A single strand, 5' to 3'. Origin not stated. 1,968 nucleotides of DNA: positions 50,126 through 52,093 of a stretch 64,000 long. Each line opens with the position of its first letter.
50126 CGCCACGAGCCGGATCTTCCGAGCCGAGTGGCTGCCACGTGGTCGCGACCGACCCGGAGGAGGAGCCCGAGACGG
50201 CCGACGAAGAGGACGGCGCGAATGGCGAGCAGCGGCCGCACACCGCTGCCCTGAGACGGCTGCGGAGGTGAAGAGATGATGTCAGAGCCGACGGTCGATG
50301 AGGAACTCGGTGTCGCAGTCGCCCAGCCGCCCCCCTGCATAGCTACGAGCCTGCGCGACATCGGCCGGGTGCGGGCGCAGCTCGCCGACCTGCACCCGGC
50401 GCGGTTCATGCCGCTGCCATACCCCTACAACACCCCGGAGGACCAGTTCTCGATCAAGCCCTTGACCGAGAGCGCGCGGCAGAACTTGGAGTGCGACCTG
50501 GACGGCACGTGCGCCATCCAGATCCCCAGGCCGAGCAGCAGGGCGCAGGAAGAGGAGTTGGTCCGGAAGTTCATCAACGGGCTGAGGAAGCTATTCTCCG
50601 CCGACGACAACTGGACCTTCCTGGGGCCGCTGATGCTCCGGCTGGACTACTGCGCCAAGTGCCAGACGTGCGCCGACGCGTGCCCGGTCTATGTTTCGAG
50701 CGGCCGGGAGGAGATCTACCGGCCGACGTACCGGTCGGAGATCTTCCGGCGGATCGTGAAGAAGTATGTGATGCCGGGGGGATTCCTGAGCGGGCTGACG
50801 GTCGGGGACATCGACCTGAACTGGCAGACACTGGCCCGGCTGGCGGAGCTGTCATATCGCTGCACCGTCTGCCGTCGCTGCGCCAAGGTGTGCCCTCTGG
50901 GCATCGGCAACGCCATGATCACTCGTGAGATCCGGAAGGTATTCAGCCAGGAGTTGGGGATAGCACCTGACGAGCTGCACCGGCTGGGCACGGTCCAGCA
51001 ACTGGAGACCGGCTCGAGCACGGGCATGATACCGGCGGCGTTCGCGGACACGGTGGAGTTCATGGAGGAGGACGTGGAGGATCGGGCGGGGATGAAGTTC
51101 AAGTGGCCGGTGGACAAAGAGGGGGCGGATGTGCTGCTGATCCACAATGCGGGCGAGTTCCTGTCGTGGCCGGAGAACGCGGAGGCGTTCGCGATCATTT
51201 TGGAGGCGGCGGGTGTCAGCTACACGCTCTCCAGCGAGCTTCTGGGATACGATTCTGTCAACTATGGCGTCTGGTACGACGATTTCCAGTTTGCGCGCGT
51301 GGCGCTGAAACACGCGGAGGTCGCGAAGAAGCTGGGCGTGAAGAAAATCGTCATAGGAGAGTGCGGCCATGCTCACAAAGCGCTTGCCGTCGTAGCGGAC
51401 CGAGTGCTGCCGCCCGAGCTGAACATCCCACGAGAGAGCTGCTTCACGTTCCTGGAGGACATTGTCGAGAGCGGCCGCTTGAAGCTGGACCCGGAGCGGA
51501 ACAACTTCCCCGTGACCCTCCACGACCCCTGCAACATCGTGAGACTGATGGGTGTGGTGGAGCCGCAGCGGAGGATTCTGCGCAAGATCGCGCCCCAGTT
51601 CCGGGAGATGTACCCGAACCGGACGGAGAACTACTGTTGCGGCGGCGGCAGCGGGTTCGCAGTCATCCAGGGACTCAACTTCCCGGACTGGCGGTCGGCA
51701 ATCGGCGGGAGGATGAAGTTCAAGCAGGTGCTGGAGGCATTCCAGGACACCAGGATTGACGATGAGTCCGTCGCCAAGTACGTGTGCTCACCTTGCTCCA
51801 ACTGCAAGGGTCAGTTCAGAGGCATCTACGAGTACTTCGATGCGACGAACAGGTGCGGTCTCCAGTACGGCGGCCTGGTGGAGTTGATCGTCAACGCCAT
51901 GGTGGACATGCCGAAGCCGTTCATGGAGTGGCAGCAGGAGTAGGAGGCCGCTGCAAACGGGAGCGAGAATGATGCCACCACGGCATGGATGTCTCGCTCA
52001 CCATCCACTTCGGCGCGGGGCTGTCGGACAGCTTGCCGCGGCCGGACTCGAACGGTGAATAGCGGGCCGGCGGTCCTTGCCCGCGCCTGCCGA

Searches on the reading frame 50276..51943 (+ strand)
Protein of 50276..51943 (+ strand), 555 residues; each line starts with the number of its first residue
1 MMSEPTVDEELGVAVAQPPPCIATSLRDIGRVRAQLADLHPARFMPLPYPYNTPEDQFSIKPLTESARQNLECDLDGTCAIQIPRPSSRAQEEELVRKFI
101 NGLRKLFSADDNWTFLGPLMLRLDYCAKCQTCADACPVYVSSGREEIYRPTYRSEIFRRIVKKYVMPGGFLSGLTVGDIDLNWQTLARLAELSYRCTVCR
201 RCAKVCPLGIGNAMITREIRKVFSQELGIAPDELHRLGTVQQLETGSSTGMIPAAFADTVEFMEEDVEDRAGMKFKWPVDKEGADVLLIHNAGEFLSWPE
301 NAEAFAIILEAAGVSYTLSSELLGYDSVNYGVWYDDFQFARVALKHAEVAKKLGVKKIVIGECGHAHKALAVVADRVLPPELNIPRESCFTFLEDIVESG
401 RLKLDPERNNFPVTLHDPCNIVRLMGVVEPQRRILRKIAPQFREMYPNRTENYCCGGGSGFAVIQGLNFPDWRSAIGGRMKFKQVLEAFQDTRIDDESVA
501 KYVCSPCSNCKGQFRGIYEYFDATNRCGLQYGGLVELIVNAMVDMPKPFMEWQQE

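Call 9: search_protein_families(library=pfam, proteins=[window:50276-51943:+], max_evalue=0.01)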
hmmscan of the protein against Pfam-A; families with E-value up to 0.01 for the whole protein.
window:50276-51943:+ (555 aa): 9 families
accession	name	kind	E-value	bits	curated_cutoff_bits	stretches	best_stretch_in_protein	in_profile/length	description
PF13183.11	Fer4_8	-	2.1e-12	47.8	27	1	123-210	2-68/68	4Fe-4S dicluster domain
PF02754.22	CCG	-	3e-07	30.9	20.6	1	413-515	1-85/85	Cysteine-rich domain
PF13237.11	Fer4_10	-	5.4e-07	29.9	25.5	2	123-144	6-22/53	4Fe-4S dicluster domain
PF13484.11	Fer4_16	-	2.7e-05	25.3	30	0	126-144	2-20/66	4Fe-4S double cluster binding domain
PF13534.11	Fer4_17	-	6.3e-05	23.9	22.2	1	126-210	2-60/61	4Fe-4S dicluster domain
PF13187.11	Fer4_9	-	0.00038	20.8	27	1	125-209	1-50/52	4Fe-4S dicluster domain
PF00037.32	Fer4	-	0.0014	18.8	21.1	0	124-138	6-20/24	4Fe-4S binding domain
PF12838.12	Fer4_7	-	0.0024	18.7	27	1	126-210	2-52/52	4Fe-4S dicluster domain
PF14697.11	Fer4_21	-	0.0077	16.8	35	0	193-208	38-53/59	4Fe-4S dicluster domain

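Call 12: find_encoding_contigs(protein=window:50276-51943:+, flank=3000, max_places=6)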
Protein window:50276-51943:+ (555 aa): no gene with exactly this product is on record in the collection.

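Call 13: find_related_loci(query=window:50276-51943:+, collection=genome_contigs, flank=3000)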
Query window:50276-51943:+ (555 aa) in genome_contigs; peptide patterns used: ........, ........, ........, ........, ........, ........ (x = any residue, [..] = any of these).
60 stretches matched a pattern; 34 encode a relative of the query (tblastn E <= 1e-3); 34 distinct loci.
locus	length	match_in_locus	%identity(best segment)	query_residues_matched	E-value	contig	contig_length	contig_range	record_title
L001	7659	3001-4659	85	2-554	0e+0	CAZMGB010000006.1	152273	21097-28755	MAG TPA_asm: uncultured Dehalococcoidia bacterium isolate SRP323688_co1_256 genome assembly, contig: NODE_192_length_152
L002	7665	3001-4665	84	1-555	0e+0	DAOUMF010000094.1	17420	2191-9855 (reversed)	MAG TPA_asm: Dehalococcoidia bacterium isolate W31_80 k127_865611, whole genome shotgun sequence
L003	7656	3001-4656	84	4-555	0e+0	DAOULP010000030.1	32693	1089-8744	MAG TPA_asm: Dehalococcoidia bacterium isolate W31_46 k127_959525, whole genome shotgun sequence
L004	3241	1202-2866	82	1-555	0e+0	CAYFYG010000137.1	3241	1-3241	MAG TPA_asm: uncultured Dehalococcoidia bacterium isolate ERP108616_co1_86 genome assembly, contig: k119_1930545, whole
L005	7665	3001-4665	81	1-555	0e+0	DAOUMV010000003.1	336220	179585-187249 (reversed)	MAG TPA_asm: Dehalococcoidia bacterium isolate W92_284 k127_694589, whole genome shotgun sequence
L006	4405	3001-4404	84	1-468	0e+0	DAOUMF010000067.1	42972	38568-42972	MAG TPA_asm: Dehalococcoidia bacterium isolate W31_80 k127_165906, whole genome shotgun sequence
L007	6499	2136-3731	69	23-555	0e+0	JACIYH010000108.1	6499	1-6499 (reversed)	MAG: Bacillota bacterium isolate MAG-73 Firmicutes_C3_bin32_Scaffold_108, whole genome shotgun sequence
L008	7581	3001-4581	63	26-553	0e+0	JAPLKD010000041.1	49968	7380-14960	MAG: Proteobacteria bacterium isolate LacPavin_0920_SED1_MAG_45_15 LacPavin_0920_SED1_scaffold_1176590, whole genome sho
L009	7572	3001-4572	63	29-553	0e+0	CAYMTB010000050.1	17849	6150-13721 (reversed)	MAG TPA_asm: uncultured Syntrophorhabdaceae bacterium isolate SRP142039_co1_93 genome assembly, contig: NODE_2376_length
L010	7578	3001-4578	63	26-553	0e+0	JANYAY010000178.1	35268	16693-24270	MAG: Deltaproteobacteria bacterium isolate GL140_5_metabat_391 GL140_5_k141_271375, whole genome shotgun sequence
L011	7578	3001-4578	63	26-553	0e+0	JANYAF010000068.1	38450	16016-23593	MAG: Deltaproteobacteria bacterium isolate GL140_5_metabat_185 GL140_5_k141_2819872, whole genome shotgun sequence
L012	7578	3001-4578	63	26-553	0e+0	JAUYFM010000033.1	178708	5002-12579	MAG: Smithellaceae bacterium isolate C21_metabat.bin.13 C21_k141_72654, whole genome shotgun sequence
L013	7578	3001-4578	63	26-553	0e+0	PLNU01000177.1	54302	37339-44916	MAG: Syntrophaceae bacterium isolate fen_1160 73.20120800_E1X.10_contig_1884, whole genome shotgun sequence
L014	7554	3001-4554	64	34-553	0e+0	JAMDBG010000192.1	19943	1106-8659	MAG: Deltaproteobacteria bacterium isolate FK_Sedi_B_Bin.221 NODE_9456_length_19943_cov_1.90472, whole genome shotgun se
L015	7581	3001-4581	59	26-553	0e+0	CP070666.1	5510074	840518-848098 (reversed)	MAG: Gemmatimonadota bacterium isolate bin75 chromosome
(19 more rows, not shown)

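Call 17: find_related_loci(query=window:50276-51943:+, collection=metagenome_contigs, flank=3000)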
Query window:50276-51943:+ (555 aa) in metagenome_contigs; peptide patterns used: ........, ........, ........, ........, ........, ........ (x = any residue, [..] = any of these).
99 stretches matched a pattern; 59 encode a relative of the query (tblastn E <= 1e-3); 59 distinct loci.
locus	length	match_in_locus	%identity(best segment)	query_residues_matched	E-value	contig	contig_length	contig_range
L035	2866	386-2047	86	4-555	0e+0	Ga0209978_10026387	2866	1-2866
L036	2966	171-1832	81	1-554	0e+0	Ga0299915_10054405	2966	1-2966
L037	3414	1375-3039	82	1-555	0e+0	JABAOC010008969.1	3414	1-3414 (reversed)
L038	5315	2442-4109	78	4-554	0e+0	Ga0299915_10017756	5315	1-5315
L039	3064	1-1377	80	96-554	0e+0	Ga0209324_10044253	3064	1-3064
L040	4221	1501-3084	62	25-553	0e+0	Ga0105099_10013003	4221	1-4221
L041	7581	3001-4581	64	24-550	0e+0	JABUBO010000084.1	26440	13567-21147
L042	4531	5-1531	63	44-553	0e+0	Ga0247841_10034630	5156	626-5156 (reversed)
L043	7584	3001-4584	63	24-553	0e+0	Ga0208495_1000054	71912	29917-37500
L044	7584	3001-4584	63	24-553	0e+0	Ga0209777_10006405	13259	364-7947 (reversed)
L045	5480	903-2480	63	26-553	0e+0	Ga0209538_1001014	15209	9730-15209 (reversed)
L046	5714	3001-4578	63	26-553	0e+0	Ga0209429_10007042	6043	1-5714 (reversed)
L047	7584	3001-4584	63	24-553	0e+0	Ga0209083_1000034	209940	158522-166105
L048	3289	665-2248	63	24-553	0e+0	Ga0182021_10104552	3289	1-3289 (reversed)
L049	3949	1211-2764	64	34-553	0e+0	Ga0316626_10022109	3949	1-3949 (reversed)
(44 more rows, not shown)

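Call 18: search_protein_families(library=pfam, proteins=[L001:2078-2998:+, L001:784-1857:+, L001:20-787:+, L001:4709-5053:+, L001:5259-6146:-, L001:6159-6998:-], max_evalue=0.001)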
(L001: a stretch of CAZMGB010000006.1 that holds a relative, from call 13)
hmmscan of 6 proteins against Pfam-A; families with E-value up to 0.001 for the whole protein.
L001:2078-2998:+ (306 aa): 1 family
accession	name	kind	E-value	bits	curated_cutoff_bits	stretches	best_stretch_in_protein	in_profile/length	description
PF02665.19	Nitrate_red_gam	-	2e-05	24.8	22.9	1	93-256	41-206/217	Nitrate reductase gamma subunit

L001:784-1857:+ (357 aa): 1 family
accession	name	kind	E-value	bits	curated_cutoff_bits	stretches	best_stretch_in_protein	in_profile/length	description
PF01925.25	TauE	-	3.8e-39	135.2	32.6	1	17-291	1-234/237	Sulfite exporter TauE/SafE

L001:20-787:+ (255 aa): 0 families

L001:4709-5053:+ (114 aa): 0 families

L001:5259-6146:- (295 aa): 1 family
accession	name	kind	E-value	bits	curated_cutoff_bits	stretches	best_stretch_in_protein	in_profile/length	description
PF04358.19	DsrC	-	1.5e-16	61.2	24.9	1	59-153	4-101/107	DsrC like protein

L001:6159-6998:- (279 aa): 1 family
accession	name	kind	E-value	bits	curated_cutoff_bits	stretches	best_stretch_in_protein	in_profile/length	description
PF09608.15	Alph_Pro_TM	-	4.8e-45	154.5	24.5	1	31-274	4-226/227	Putative transmembrane protein (Alph_Pro_TM)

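Call 48: search_protein_families(library=ncbifam, proteins=[window:50276-51943:+], max_evalue=0.001)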
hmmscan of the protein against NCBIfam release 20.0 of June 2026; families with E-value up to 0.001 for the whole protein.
window:50276-51943:+ (555 aa): 16 families
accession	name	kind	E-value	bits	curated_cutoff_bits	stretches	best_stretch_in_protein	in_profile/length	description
NF045796.1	DsrK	equivalog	8.2e-98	327.9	400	1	92-543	16-436/453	sulfate reduction electron transfer complex DsrMKJOP subunit DsrK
NF045724.1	ferredox_TmcB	equivalog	1e-56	192.4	735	1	123-523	40-413/430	electron transfer complex ferredoxin TmcB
NF045711.1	sulf_resp_HmcF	equivalog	2.8e-55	188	750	1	122-547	58-453/457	sulfate respiration complex iron-sulfur protein HmcF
NF045670.1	quin_L_LdhH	equivalog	1.3e-12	46.8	800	1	393-516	583-687/706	L-lactate dehydrogenase (quinone) large subunit LdhH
NF004898.0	PRK06259.1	equivalog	7.5e-12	44.6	385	1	405-461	371-425/488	fumarate reductase (CoM/CoB) subunit TfrB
NF045663.1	diclust_near_Sec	equivalog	2.7e-06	25.8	530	0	401-459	523-582/759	pyridine nucleotide-disulfide oxidoreductase/dicluster-binding protein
NF008369.0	PRK11168.1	equivalog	4.2e-06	25.9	278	0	123-139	10-26/401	anaerobic glycerol-3-phosphate dehydrogenase subunit C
TIGR00273.1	TIGR00273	equivalog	1.4e-05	24.2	444.8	1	125-231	294-379/432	LutB/LldF family L-lactate oxidation iron-sulfur protein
NF008434.0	PRK11274.1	equivalog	4.5e-05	22.5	333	0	195-319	74-203/409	glycolate oxidase subunit GlcF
NF038196.1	ferrodoxin_EFR1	subfamily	5.1e-05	23.4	75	0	187-209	177-199/242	EFR1 family ferrodoxin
NF041890.1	hdrC_Methbact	equivalog_domain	0.00033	20.3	270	0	194-269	72-144/192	ferredoxin:CoB-CoM heterodisulfide reductase subunit HdrC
NF043039.1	HgcAB_like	equivalog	0.00042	20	285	0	188-212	294-318/350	HgcAB-like fusion protein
NF004616.0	PRK05950.1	subfamily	0.00046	19.4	228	0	193-224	203-234/238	succinate dehydrogenase iron-sulfur subunit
TIGR02486.1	RDH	subfamily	0.00048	20.1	160.35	0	124-142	205-224/314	reductive dehalogenase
NF009226.0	PRK12576.1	equivalog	0.00064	19.1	344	0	190-222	204-236/317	succinate dehydrogenase/fumarate reductase iron-sulfur subunit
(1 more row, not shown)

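Call 72: search_protein_families(library=pfam, proteins=[L006:2505-2924:+], max_evalue=0.001)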
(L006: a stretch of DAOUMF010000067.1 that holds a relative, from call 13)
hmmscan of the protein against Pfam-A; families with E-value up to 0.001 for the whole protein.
L006:2505-2924:+ (139 aa): 7 families
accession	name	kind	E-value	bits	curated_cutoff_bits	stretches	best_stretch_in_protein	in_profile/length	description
PF12840.13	HTH_20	-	5.9e-15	55.4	27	1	30-78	1-50/51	Helix-turn-helix domain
PF01022.26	HTH_5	-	1.2e-14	54.4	22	1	32-77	1-46/47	Bacterial regulatory protein, arsR family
PF12802.13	MarR_2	-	6.1e-06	26.7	27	1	34-81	6-55/61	MarR family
PF09339.16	HTH_IclR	-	1.2e-05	25.4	22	1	36-78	6-50/52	IclR helix-turn-helix domain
PF01978.25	TrmB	-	0.00025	21.3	25.6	1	42-93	18-68/68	Sugar-specific transcriptional regulator TrmB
PF13412.12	HTH_24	-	0.00083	19.3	21.9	0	34-76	4-47/48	Winged helix-turn-helix DNA-binding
PF24270.1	HTH_Cmi2_C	-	0.001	19.8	27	0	37-81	79-123/125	Cmi2, C-terminal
